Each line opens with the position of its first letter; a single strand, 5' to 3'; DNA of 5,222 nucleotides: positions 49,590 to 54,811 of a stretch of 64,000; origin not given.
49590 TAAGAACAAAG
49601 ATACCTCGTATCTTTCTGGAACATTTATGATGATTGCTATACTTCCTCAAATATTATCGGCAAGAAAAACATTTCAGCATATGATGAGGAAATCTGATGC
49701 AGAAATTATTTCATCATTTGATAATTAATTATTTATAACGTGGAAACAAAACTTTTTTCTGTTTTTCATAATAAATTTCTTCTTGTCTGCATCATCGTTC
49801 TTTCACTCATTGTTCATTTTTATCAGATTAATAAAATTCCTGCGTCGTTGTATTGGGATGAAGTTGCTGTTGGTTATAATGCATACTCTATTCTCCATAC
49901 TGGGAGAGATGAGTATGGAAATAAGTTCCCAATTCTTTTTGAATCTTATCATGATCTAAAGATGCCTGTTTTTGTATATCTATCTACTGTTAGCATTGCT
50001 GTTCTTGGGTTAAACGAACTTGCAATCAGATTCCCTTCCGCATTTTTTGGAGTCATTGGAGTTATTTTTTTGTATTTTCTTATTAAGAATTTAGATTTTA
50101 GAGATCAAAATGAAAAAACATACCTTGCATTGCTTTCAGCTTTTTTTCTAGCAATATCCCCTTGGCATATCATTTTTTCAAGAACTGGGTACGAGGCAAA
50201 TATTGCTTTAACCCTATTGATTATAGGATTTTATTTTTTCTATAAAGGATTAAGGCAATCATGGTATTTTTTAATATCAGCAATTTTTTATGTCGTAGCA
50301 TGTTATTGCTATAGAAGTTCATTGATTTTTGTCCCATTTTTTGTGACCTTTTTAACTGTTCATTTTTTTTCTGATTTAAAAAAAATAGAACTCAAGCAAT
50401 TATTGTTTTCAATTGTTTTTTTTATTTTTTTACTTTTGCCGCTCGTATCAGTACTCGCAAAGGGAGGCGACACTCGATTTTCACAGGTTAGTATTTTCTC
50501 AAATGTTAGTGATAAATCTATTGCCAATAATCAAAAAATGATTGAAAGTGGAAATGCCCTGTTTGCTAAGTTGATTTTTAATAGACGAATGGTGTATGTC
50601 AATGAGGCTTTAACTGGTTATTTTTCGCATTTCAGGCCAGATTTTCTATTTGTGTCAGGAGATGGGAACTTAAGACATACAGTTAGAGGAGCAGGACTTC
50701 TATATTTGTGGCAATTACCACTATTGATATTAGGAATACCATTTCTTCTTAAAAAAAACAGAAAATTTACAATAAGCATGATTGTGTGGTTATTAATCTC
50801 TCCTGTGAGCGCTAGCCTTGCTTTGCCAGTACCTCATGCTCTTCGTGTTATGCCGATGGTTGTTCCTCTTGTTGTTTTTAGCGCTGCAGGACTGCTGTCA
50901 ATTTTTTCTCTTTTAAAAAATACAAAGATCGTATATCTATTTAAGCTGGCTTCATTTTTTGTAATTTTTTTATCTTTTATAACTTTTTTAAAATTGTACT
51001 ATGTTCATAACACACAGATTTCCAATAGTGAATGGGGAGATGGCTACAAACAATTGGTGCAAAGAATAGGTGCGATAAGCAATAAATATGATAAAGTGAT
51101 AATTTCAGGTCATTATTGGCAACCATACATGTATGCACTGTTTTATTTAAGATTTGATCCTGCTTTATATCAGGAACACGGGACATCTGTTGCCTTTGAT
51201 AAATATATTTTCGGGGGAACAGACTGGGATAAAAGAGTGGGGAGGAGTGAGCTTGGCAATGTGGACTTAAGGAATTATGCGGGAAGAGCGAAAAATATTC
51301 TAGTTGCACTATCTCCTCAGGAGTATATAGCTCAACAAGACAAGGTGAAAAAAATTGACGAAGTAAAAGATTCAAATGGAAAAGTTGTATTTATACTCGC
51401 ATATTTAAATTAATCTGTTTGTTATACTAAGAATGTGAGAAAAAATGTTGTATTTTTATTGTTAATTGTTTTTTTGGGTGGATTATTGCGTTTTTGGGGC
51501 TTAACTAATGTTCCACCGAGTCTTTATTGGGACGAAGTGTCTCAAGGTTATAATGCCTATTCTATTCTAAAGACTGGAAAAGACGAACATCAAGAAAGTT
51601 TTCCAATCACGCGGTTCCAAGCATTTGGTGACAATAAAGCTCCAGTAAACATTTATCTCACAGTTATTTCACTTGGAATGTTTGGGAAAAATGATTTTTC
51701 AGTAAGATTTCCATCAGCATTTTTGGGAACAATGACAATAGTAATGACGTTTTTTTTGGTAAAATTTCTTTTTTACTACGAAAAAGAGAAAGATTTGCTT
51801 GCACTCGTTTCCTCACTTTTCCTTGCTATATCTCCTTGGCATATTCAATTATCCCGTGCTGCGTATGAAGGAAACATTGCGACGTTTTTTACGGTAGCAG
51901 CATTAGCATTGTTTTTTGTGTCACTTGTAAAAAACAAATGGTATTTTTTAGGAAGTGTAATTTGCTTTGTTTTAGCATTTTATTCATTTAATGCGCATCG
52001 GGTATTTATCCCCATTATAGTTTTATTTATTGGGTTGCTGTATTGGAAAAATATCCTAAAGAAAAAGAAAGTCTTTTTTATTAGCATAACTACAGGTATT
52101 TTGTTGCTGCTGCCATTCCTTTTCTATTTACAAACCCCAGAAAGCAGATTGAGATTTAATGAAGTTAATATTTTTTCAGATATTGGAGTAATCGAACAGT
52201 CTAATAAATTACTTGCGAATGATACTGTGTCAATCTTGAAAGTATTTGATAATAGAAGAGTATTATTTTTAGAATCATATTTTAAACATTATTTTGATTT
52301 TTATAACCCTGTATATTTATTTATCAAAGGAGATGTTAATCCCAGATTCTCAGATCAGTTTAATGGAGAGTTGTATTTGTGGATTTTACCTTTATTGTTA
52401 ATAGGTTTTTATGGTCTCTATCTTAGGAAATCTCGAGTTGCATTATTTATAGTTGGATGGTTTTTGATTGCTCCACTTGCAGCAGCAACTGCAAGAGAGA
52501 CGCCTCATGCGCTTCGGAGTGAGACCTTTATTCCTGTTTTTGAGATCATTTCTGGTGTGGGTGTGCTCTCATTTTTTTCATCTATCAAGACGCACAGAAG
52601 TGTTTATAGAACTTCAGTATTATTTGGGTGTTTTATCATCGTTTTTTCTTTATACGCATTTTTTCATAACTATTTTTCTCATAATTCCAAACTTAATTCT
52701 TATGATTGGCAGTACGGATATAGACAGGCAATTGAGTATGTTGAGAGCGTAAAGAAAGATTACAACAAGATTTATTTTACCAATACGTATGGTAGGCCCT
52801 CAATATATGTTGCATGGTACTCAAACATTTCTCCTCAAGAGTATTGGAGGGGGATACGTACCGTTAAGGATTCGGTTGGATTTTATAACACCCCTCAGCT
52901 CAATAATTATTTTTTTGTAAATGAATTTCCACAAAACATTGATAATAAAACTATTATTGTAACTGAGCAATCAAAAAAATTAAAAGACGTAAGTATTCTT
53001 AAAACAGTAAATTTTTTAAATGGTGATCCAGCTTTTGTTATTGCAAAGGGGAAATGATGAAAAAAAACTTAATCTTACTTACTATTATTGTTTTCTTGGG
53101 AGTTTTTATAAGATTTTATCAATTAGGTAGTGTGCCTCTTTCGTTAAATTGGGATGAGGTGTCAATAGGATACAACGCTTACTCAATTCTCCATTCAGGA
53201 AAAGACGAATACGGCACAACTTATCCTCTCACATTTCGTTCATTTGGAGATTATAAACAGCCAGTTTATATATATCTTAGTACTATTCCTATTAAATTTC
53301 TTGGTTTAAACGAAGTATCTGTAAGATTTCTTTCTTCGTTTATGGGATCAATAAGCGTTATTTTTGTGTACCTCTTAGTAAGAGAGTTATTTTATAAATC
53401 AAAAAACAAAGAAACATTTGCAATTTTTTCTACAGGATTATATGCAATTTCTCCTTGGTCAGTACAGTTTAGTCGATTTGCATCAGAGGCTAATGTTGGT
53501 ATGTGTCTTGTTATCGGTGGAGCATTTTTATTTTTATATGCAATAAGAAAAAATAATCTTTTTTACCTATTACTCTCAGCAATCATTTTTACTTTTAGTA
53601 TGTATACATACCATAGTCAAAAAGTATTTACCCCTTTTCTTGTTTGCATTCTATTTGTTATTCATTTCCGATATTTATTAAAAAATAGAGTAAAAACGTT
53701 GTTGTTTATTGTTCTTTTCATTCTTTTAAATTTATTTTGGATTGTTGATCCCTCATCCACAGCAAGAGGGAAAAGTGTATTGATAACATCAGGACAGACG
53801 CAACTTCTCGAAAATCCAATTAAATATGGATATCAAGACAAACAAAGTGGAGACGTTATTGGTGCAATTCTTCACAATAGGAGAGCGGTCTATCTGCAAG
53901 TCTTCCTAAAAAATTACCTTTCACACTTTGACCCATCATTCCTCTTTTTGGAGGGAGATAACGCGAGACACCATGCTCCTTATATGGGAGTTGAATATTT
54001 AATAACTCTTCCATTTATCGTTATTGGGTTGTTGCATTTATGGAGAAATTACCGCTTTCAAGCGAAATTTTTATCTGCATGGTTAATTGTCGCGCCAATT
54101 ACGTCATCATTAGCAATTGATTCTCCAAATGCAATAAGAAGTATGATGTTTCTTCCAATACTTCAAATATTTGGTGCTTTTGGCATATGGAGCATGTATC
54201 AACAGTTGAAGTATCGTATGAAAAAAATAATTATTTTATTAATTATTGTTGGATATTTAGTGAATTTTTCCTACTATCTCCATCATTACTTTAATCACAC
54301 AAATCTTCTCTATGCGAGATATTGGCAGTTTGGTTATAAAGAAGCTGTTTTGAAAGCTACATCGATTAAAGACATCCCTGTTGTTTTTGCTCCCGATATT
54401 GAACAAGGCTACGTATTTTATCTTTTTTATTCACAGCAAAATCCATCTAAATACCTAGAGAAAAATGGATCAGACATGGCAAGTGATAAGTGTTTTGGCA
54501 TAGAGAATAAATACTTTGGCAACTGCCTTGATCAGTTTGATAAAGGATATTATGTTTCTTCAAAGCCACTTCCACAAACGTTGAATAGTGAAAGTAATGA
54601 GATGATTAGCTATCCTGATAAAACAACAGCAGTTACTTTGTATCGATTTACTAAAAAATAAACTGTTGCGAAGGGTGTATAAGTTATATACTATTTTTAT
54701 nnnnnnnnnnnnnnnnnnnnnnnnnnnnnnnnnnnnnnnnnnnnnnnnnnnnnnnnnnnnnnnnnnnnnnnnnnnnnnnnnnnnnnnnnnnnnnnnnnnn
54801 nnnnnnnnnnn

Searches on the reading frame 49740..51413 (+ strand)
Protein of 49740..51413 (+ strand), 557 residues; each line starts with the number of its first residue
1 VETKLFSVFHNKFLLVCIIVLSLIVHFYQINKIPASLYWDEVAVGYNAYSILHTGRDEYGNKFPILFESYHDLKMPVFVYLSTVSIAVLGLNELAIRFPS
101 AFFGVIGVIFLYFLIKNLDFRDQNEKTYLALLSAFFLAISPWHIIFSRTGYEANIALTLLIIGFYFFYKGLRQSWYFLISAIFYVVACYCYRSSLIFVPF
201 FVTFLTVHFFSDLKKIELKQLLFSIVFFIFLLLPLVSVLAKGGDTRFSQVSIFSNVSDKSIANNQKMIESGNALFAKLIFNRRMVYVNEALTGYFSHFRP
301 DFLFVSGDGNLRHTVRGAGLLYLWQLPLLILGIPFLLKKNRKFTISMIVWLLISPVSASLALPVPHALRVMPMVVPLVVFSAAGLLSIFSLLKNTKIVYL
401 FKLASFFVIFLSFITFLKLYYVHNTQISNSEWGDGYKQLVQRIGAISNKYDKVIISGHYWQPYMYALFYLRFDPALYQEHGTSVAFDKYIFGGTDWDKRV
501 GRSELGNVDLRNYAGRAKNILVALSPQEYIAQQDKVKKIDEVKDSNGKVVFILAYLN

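Call 5: search_protein_families(library=pfam, proteins=[window:49740-51413:+], max_evalue=0.1)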
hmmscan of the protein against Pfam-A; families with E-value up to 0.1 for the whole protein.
window:49740-51413:+ (557 aa): 2 families
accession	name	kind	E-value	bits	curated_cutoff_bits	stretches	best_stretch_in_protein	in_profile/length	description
PF13231.12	PMT_2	-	2.8e-07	31.3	26.1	1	76-229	4-153/160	Dolichyl-phosphate-mannose-protein mannosyltransferase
PF03779.20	SPW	-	0.072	14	31.5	1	86-165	17-87/93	SPW repeat domain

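Call 6: search_protein_families(library=ncbifam, proteins=[window:49740-51413:+], max_evalue=0.1)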
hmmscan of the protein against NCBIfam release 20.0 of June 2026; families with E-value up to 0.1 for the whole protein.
window:49740-51413:+ (557 aa): 0 families

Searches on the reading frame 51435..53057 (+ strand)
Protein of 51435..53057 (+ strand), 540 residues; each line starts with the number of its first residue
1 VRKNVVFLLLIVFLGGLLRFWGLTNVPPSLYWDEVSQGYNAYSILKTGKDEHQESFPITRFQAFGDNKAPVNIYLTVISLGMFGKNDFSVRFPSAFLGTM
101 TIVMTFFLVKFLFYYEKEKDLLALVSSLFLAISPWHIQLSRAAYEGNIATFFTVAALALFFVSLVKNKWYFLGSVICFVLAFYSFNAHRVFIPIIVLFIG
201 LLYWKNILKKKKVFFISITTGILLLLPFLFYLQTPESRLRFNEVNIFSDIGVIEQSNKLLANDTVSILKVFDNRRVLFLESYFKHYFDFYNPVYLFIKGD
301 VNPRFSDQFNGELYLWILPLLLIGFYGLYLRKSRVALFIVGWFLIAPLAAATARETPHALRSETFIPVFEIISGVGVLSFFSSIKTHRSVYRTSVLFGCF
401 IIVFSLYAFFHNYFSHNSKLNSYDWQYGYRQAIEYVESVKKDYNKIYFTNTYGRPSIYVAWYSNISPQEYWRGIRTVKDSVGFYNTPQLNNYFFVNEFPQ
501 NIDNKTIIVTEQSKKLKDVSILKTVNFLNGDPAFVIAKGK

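Call 47: search_protein_families(library=pfam, proteins=[window:51435-53057:+], max_evalue=0.01)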
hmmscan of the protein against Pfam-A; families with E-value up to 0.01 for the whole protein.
window:51435-53057:+ (540 aa): 2 families
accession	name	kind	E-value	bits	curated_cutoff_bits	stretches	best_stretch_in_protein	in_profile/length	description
PF13231.12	PMT_2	-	3.7e-11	43.9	26.1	1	68-230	2-159/160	Dolichyl-phosphate-mannose-protein mannosyltransferase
PF02366.24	PMT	-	1.3e-07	31.9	22.7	1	12-234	4-236/245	Dolichyl-phosphate-mannose-protein mannosyltransferase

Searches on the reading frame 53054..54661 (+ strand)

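Call 47: search_protein_families(library=pfam, proteins=[window:53054-54661:+], max_evalue=0.01)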
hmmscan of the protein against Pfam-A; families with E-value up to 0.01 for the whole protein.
window:53054-54661:+ (535 aa): 1 family
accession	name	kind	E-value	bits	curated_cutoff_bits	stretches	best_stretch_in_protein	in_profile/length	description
PF13231.12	PMT_2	-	3.2e-12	47.4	26.1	1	70-229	4-160/160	Dolichyl-phosphate-mannose-protein mannosyltransferase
